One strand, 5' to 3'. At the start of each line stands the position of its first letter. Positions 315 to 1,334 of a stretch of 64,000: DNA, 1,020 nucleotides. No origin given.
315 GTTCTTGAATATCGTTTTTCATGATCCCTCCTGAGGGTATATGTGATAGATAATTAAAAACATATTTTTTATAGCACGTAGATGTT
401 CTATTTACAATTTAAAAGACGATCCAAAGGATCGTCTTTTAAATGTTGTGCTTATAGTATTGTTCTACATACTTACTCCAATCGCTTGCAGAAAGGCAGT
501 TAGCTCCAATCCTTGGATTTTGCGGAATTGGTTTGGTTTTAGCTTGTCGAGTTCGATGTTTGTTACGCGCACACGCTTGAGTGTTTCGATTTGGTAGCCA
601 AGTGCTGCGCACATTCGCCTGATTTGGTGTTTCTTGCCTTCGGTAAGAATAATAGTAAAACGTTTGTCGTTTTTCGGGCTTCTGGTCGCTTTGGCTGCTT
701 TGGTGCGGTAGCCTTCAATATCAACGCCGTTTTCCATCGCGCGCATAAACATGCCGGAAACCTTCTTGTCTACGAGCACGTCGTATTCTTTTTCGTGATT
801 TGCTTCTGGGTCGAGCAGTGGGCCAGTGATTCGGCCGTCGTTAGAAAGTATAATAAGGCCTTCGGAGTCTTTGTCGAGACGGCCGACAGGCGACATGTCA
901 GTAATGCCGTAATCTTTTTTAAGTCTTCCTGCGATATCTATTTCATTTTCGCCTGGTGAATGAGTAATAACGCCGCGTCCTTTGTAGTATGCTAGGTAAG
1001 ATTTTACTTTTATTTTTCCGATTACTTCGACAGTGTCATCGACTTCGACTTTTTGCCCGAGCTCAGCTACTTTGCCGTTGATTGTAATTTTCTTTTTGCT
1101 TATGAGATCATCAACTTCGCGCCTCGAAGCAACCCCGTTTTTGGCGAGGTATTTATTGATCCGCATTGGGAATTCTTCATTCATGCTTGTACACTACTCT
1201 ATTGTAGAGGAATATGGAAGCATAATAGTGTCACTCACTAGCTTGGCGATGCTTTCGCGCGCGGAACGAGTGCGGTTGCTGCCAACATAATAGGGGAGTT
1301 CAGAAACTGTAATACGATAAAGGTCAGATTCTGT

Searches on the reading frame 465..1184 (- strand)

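Call 56: search_protein_families(library=pfam, proteins=[window:465-1184:-], max_evalue=0.001)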
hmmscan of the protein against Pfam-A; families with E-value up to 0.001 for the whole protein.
window:465-1184:- (239 aa): 3 families
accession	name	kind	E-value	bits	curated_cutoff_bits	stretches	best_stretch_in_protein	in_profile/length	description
PF00849.27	PseudoU_synth_2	-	8.3e-17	62.3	26.8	1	63-194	2-152/152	RNA pseudouridylate synthase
PF01479.30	S4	-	3.2e-10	40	22.8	1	7-52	1-48/48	S4 domain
PF20104.4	DUF6494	-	0.00034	21.3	24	0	1-39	1-43/68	Family of unknown function (DUF6494)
